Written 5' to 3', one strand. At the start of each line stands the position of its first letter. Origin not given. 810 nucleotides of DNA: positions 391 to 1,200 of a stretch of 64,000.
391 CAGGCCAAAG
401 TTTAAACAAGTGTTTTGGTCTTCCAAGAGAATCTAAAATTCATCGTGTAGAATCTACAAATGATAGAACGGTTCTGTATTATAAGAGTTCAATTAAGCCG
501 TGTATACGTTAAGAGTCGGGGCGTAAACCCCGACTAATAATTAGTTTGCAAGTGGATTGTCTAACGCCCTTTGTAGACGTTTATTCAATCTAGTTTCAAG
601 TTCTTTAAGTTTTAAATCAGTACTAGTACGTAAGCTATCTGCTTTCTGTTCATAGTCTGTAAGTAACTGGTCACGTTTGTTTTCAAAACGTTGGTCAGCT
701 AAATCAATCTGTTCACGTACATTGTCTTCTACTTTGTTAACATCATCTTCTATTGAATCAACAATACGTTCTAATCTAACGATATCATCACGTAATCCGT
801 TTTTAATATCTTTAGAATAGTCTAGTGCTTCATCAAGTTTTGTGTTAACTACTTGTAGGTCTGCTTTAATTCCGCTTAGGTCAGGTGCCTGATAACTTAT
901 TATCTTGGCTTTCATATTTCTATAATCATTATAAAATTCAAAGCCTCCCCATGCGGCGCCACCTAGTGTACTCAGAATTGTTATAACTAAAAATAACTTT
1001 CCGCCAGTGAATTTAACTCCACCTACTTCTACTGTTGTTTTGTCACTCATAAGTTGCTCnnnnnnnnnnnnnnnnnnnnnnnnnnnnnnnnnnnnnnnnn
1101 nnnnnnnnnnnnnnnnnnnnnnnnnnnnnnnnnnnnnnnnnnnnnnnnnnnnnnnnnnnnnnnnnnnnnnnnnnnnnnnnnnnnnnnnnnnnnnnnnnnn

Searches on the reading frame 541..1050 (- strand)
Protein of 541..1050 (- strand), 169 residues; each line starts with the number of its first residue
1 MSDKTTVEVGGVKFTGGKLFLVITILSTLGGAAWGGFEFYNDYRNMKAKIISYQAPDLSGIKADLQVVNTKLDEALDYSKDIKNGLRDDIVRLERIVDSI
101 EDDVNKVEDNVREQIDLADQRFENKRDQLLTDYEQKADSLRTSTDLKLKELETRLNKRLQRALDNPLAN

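Call 64: search_protein_families(library=pfam, alignment_id=A4, max_evalue=0.0001)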
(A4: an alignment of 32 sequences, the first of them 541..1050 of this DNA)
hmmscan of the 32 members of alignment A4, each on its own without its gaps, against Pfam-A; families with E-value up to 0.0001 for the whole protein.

A. member 1, window:541-1050:- (169 aa): 0 families

B. families by the number of members that match (of 32 scanned): 20 families
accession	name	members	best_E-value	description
PF01521.26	Fe-S_biosyn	2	6.2e-16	Iron-sulphur cluster biosynthesis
PF02562.22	PhoH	1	8e-70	PhoH-like protein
PF00004.35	AAA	1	5.5e-14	ATPase family associated with various cellular activities (AAA)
PF13177.12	DNA_pol3_delta2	1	2.5e-12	DNA polymerase III, delta subunit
PF00226.36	DnaJ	1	4.9e-12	DnaJ domain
PF02026.21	RyR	1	3.9e-10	RyR domain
PF03215.21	Rad17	1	3.6e-08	Rad17 P-loop domain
PF13604.12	AAA_30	1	9.7e-08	AAA domain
PF13401.12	AAA_22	1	1.1e-07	AAA domain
PF04055.27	Radical_SAM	1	1.5e-07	Radical SAM superfamily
PF01618.21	MotA_ExbB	1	3.1e-07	MotA/TolQ/ExbB proton channel family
PF25199.1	nSTAND_NTPase5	1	7.7e-07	Novel STAND NTPase 5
PF13173.12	AAA_14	1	1.5e-06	AAA domain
PF13245.12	AAA_19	1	1.5e-06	AAA domain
PF24883.2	NPHP3_N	1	3.8e-06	Nephrocystin 3, N-terminal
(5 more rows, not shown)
